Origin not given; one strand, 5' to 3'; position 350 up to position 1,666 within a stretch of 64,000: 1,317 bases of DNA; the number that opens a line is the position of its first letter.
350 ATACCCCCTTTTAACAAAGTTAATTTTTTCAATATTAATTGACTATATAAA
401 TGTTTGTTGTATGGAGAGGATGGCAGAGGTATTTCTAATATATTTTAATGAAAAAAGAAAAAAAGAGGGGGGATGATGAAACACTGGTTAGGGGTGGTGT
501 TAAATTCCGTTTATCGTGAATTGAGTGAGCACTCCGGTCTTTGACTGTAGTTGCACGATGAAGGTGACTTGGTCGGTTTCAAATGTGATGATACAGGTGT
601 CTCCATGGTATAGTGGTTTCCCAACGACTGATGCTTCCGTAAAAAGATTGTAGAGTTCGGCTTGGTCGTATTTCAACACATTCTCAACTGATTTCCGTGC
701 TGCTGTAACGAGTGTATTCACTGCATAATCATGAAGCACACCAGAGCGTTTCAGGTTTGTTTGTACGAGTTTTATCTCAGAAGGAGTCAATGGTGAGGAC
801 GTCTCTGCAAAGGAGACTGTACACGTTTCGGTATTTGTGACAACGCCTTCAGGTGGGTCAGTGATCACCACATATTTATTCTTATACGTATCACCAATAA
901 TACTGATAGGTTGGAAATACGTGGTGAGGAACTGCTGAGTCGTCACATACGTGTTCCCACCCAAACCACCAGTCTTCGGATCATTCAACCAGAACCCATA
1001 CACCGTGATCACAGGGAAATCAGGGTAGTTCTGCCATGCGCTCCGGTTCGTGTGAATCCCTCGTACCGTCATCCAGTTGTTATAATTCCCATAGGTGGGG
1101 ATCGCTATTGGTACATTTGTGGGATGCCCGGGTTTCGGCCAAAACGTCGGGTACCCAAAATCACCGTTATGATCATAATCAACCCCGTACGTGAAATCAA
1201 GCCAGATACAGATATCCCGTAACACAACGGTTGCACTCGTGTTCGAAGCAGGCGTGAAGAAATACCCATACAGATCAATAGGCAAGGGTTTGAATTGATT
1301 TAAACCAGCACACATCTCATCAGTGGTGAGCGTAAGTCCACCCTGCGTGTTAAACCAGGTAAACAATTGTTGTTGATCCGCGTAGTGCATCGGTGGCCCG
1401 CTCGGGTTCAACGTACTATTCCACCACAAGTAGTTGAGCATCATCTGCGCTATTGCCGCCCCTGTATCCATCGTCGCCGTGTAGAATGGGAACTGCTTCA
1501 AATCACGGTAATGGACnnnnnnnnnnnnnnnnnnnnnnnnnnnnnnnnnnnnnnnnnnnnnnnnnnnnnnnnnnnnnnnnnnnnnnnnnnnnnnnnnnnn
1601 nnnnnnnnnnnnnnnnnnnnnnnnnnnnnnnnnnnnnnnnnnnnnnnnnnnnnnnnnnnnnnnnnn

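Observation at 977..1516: The core of the shared module resembles a papain-fold (C39-like) peptidase domain with its catalytic residues replaced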

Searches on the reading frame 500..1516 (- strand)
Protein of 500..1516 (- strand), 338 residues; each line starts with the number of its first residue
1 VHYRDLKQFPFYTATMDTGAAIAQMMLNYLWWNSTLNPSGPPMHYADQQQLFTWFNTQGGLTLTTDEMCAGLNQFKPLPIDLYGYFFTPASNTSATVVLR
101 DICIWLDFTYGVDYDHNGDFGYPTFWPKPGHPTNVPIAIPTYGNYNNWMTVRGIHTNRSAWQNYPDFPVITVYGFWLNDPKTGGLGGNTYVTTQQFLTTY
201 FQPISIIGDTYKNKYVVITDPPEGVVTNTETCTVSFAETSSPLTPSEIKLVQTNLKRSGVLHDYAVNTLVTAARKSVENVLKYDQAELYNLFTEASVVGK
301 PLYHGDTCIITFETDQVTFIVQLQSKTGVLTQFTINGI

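Call 10: search_protein_families(library=pfam, proteins=[window:500-1516:-], max_evalue=10)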
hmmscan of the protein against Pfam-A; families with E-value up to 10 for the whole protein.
window:500-1516:- (338 aa): 0 families

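Call 12: find_homologous_proteins(query=A1, max_evalue=0.001)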
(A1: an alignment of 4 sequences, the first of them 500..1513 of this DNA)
Query A1 (4 sequences) (337 aa, profile of the alignment): 49 proteins with E <= 0.001 among 2449 candidates.
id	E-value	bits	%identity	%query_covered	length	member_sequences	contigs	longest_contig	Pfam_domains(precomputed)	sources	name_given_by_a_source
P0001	1.9e-136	473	44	100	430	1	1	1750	-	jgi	jgi:hypothetical protein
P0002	4.8e-132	458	44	99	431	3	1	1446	-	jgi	-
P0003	5.2e-131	455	42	99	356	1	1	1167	-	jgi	jgi:hypothetical protein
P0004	8.4e-131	454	40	99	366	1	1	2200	-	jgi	-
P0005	1.9e-128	446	44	98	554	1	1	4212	PF05048.20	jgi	-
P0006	3.4e-125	436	42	100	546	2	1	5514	-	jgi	-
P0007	1.3e-124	434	42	100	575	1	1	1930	PF20773.6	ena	-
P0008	4.8e-121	422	41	99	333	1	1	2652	-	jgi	jgi:hypothetical protein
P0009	4.8e-120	419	41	99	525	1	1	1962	-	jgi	-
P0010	4.6e-117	409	45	100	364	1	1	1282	-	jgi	jgi:hypothetical protein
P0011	5.3e-117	409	39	99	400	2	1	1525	PF01640.24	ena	-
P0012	1.5e-115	404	40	99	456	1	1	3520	-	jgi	-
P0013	9.0e-115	401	41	100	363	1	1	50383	-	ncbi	ncbi:MAG: hypothetical protein V1726_00880, partial [Methanobacteriota archaeon]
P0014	1.2e-114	401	53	99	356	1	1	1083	-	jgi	-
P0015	7.4e-113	395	36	92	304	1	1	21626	-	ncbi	ncbi:MAG: hypothetical protein V1726_01410, partial [Methanobacteriota archaeon]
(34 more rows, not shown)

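Call 20: search_solved_structures(query=A2, max_evalue=10, show_alignments=3)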
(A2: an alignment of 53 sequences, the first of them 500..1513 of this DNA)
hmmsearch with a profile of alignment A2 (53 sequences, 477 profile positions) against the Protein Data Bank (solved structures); distinct sequences matched with E-value up to 10: 1.
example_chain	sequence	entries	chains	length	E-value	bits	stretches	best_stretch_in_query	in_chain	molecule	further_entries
1uxz_A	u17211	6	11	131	0.64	11.9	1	183-224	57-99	CELLULASE B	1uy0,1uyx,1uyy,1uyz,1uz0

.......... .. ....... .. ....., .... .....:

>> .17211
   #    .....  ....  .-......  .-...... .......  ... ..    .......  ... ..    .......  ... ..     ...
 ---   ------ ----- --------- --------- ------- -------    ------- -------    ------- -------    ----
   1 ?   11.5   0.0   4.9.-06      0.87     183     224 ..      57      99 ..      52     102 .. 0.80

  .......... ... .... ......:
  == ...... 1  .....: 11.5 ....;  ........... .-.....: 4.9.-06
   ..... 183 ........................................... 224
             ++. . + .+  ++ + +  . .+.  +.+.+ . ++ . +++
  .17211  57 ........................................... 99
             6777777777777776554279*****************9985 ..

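Call 28: predict_structure(alignment_id=A2)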
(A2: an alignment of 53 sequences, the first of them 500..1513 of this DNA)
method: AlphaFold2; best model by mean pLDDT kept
length: 337 residues; sequences in the alignment: 53
mean_pLDDT: 93.4   pTM: 0.92
mean pLDDT of the five models: 93.4, 92.7, 92.6, 92.2, 92.1
residues with pLDDT >= 90: 281; 70-90: 40; 50-70: 14; < 50: 2
segments of 3 or more residues with pLDDT < 50: none
pLDDT, mean of each block of 10 residues (from residue 1): 92 98 98 96 97 97 98 91 92 96 88 55 79 96 98 94 87 98 96 98 98 97 83 94 98 96 98 97 87 97 98 98 98 93
secondary structure, 60 per line:
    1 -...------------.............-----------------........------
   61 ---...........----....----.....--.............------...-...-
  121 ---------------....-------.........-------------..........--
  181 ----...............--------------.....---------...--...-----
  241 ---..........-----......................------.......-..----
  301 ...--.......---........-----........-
elements in order: E2-4 H17-29 H47-54 H64-74 H79-82 E87-91 H94-106 E136-139 E147-155 E169-178 E185-191 H192-199 E214-218 E233-235 H244-253 H259-280 H287-293 E301-303 E306-312 E316-323 E329-336

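Call 30: fold_search(model_id=the predicted structure, library=pdb)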
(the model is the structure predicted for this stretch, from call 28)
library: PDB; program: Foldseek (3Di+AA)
matches with E <= 10: 828; with E <= 0.001: 0
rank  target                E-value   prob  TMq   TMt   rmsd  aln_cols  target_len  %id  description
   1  9laa_A                9.3e-02  0.21  0.11  0.24  21.5       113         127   11  Cryo-EM structure of Shewanella oneidensis MR-1 PilA pili. (released 2026-01-07)
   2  8vl3_MODEL_1_A        1.0e-01  0.69  0.09  0.28   8.3        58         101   12  Solution NMR structure of de novo designed protein F3 parent (released 2024-08-07)
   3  2v7s                  1.1e-01  0.35  0.10  0.17   7.3        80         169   14  Crystal structure of the putative lipoprotein LppA from Mycobacterium tuberculosis (released 2008-08-26)
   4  5boi                  1.3e-01  0.20  0.15  0.21  14.7       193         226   13  Bacillus megaterium YpeB C-terminal domain (released 2015-08-12)
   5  4gak                  1.3e-01  0.06  0.10  0.13  16.4       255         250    9  Crystal structure of acyl-ACP thioesterase from Spirosoma linguale (released 2012-09-19)
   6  3p16_F                1.5e-01  0.05  0.13  0.12  15.4       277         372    8  Crystal structure of DNA polymerase III sliding clamp (released 2011-08-24)
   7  1mhm_A                1.8e-01  0.21  0.17  0.21  12.3       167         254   10  Crystal structure of S-adenosylmethionine decarboxylase from potato (released 2002-12-11)
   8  9v86_A                1.8e-01  0.03  0.10  0.05  23.0       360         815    8  Cryo-EM structure of KICSTOR CCC complex (state 3) (released 2025-11-12)
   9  9lul_b                2.2e-01  0.06  0.15  0.10  23.1       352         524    9  Local refinement of stacked like DDB1-DDA1-DET1-Ube2e2-COP1 complex (layer 1) (released 2026-01-28)
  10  1nkg                  2.7e-01  0.66  0.09  0.06   2.1        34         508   24  Rhamnogalacturonan lyase from Aspergillus aculeatus (released 2004-05-25)
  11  3njx                  2.7e-01  0.63  0.08  0.05   1.9        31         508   26  Rhamnogalacturonan Lyase from Aspergillus aculeatus mutant H210A (released 2010-10-06)
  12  2xhn_A                4.4e-01  0.54  0.08  0.05   1.9        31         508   26  Rhamnogalacturonan lyase from Aspergillus aculeatus K150A active site mutant (released 2010-09-29)
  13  7qqj_B                5.0e-01  0.20  0.12  0.09  10.9        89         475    8  Sucrose phosphorylase from Jeotgalibaca ciconiae (released 2023-01-18)
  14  1wmi_A                5.0e-01  0.18  0.12  0.36  14.7        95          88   12  Crystal structure of archaeal RelE-RelB complex from Pyrococcus horikoshii OT3 (released 2005-03-15)
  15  8veh_A                5.0e-01  0.07  0.14  0.22  14.5       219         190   10  Crystal structure of outer membrane lipoprotein carrier protein (LolA) from Rickettsia bellii (released 2023-12-27)
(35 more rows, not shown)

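Call 32: search_protein_families(library=pfam, alignment_id=A2, max_evalue=1)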
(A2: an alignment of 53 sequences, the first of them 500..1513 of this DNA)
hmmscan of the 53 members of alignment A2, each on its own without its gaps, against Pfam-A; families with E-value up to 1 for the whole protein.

A. member 1, window:500-1513:- (337 aa): 0 families

B. families by the number of members that match (of 53 scanned): 13 families
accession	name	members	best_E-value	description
PF03413.25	PepSY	2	0.0015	Peptidase propeptide and YPEB domain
PF20773.4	InhA-like_MAM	1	8.9e-16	Immune inhibitor A-like, MAM domain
PF01640.23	Peptidase_C10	1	1.7e-09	Peptidase C10 family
PF05048.19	NosD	1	3.1e-07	Periplasmic copper-binding protein (NosD)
PF04234.18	CopC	1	0.019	CopC domain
PF19078.6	Big_12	1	0.037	Bacterial Ig-like domain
PF12869.13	tRNA_anti-like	1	0.043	tRNA_anti-like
PF23227.1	HEAT_MROH2B_C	1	0.051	MROH2B-like, HEAT repeats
PF01839.29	FG-GAP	1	0.084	FG-GAP repeat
PF18808.7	Importin_rep_4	1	0.086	Importin repeat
PF05567.17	T4P_PilY1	1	0.12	PilY1 beta-propeller domain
PF20356.3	DUF6651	1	0.22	Family of unknown function (DUF6651)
PF19676.4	DUF6178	1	0.3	Family of unknown function (DUF6178)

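Call 33: search_protein_representatives(alignment_id=A2)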
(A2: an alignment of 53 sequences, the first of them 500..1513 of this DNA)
Query: 53 sequences, 477 profile positions. Proteins with E-value up to 0.001 (for the whole library): 617; up to 1e-10: 425; up to 1e-30: 277. The best 150 are listed.
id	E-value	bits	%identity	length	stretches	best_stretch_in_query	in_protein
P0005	4.5e-179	612.7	-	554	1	3-415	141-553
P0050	5.6e-177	605.7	-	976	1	3-405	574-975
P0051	3.9e-174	596.4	-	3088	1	2-408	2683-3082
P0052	2.7e-172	590.3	-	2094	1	2-403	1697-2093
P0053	7.6e-171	585.5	-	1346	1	2-403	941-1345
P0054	1.6e-169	581.1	-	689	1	3-404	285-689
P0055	4.6e-169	579.6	-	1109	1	3-403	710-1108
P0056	1.5e-164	564.8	-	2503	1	2-409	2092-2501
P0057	1.1e-163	562.0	-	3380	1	2-409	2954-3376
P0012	1.0e-160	552.1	-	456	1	3-404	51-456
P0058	3.6e-158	543.7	-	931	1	4-407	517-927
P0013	1.3e-155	535.3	-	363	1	45-405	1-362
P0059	5.0e-154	530.1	-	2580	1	2-407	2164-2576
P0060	2.0e-153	528.1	-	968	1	3-404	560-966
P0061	4.9e-153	526.8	-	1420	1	4-404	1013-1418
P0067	9.9e-148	509.3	-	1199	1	2-467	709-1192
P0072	3.5e-139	481.1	-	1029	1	3-469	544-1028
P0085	1.9e-125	435.8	-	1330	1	3-466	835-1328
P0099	1.6e-115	403.1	-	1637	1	69-468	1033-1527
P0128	6.9e-93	328.5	-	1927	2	5-469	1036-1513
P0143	4.3e-87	309.3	-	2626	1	4-468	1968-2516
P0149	6.0e-86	305.6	-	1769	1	5-470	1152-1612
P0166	3.5e-78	280.0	-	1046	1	5-465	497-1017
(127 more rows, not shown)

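Call 40: find_related_loci(query=A1, collection=genome_contigs, flank=3000)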
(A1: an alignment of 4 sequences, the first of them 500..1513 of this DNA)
Query A1 (337 aa) in genome_contigs; peptide patterns used: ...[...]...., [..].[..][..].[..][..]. (x = any residue, [..] = any of these).
48 stretches matched a pattern, but none encodes a relative of the query by tblastn (E <= 1e-3).

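Call 41: find_related_loci(query=A2, collection=genome_contigs, flank=3000)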
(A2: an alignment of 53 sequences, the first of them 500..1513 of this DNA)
Query A2 (337 aa) in genome_contigs; peptide patterns used: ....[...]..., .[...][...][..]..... (x = any residue, [..] = any of these).
62 stretches matched a pattern; 51 encode a relative of the query (tblastn E <= 1e-3); 51 distinct loci.
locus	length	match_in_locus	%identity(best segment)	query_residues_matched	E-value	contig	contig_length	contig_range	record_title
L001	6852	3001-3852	38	4-295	2e-55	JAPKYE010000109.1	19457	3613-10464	MAG: Methanobacteriota archaeon isolate LacPavin_0920_SED4_MAG_39_12 LacPavin_0920_SED4_scaffold_10438, whole genome sho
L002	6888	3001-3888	35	1-311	7e-53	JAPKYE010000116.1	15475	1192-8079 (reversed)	MAG: Methanobacteriota archaeon isolate LacPavin_0920_SED4_MAG_39_12 LacPavin_0920_SED4_scaffold_222650, whole genome sh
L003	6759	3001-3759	41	4-250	2e-50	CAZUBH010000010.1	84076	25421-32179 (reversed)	MAG TPA_asm: uncultured Thermoplasmatales archaeon isolate SRP141376_co1_301 genome assembly, contig: NODE_724_length_84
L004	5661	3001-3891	38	2-302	2e-49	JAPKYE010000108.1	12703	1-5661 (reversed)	MAG: Methanobacteriota archaeon isolate LacPavin_0920_SED4_MAG_39_12 LacPavin_0920_SED4_scaffold_485962, whole genome sh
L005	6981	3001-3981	33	1-331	3e-49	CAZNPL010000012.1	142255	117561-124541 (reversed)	MAG TPA_asm: uncultured Phycisphaeraceae bacterium isolate SRP141376_co2_188 genome assembly, contig: NODE_259_length_14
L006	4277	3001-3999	38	1-331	6e-60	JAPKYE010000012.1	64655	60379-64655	MAG: Methanobacteriota archaeon isolate LacPavin_0920_SED4_MAG_39_12 LacPavin_0920_SED4_scaffold_2043867, whole genome s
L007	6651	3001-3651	39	4-222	6e-48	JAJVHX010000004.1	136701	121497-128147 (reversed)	MAG: Phycisphaerae bacterium isolate Bin_19R c_000000000620, whole genome shotgun sequence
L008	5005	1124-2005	36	2-301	8e-47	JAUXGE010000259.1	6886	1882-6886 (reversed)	MAG: Planctomycetota bacterium isolate CSMAG_2921 CSMAG_2921_k117_6995686_length_6886_cov_16.9764, whole genome shotgun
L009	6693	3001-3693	39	1-227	5e-47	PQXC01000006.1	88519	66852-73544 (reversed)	MAG: Candidatus Methanophagaceae archaeon isolate G60ANME1 NODE_6_length_88519_cov_13.147, whole genome shotgun sequence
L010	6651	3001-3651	40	1-224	5e-46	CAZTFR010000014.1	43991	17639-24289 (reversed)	MAG TPA_asm: uncultured Thermoplasmatales archaeon isolate SRP141376_co1_12 genome assembly, contig: NODE_2076_length_43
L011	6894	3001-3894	36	2-305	3e-46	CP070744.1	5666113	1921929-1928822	MAG: Phycisphaerales bacterium isolate bin37 chromosome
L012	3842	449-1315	34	2-298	3e-45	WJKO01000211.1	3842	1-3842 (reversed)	MAG: Promethearchaeota archaeon isolate Bin_342 k141_1189679, whole genome shotgun sequence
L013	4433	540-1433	34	9-319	5e-45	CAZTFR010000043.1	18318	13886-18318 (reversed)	MAG TPA_asm: uncultured Thermoplasmatales archaeon isolate SRP141376_co1_12 genome assembly, contig: NODE_6329_length_18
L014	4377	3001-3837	37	2-284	3e-45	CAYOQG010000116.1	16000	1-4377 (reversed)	MAG TPA_asm: uncultured Phycisphaeraceae bacterium isolate SRP323688_co1_276 genome assembly, contig: NODE_5851_length_1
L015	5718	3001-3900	35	2-307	8e-45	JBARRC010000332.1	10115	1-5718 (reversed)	MAG: Phycisphaerae bacterium isolate MFD13433_ilm_asm_bin31 k127_114972, whole genome shotgun sequence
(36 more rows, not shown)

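Call 64: search_protein_families(library=pfam, alignment_id=A5, max_evalue=0.00001)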
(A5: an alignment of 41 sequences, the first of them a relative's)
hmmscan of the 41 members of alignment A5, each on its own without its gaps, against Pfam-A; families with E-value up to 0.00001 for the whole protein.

A. member 1, P0050 (976 aa): 2 families
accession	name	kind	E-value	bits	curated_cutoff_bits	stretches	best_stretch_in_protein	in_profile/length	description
PF13385.13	Laminin_G_3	-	7.8e-17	62.2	27.6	1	316-470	1-151/151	Concanavalin A-like lectin/glucanases superfamily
PF10102.14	DUF2341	-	2e-08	35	23.4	1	201-270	1-65/84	Domain of unknown function (DUF2341)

B. families by the number of members that match (of 41 scanned): 47 families (the first 25 are shown)
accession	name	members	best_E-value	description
PF08126.16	Propeptide_C25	6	1.9e-19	Propeptide_C25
PF01364.23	Peptidase_C25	5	1.9e-70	Peptidase family C25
PF05048.19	NosD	5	3.7e-52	Periplasmic copper-binding protein (NosD)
PF13229.12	Beta_helix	5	7.3e-38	Right handed beta helix region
PF18998.6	Flg_new_2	4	1.6e-23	Divergent InlB B-repeat domain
PF13570.13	Beta-prop_ACSF4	3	2.9e-26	Beta-alanine-activating enzyme, beta-propeller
PF18911.6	PKD_4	3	3e-25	PKD domain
PF13360.13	PQQ_2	3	5.7e-23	Outer membrane protein assembly factor BamB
PF03785.20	Peptidase_C25_C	3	4.6e-11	Peptidase family C25, C terminal ig-like domain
PF05345.18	He_PIG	2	5.7e-73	Putative Ig domain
PF17963.7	Big_9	2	3.3e-62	Bacterial Ig domain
PF17892.7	Cadherin_5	2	9.4e-31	Cadherin-like domain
PF05638.18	T6SS_HCP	2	6e-23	Type VI secretion system effector, Hcp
PF13385.13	Laminin_G_3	2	3.2e-17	Concanavalin A-like lectin/glucanases superfamily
PF00630.25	Filamin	2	4.1e-14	Filamin/ABP280 repeat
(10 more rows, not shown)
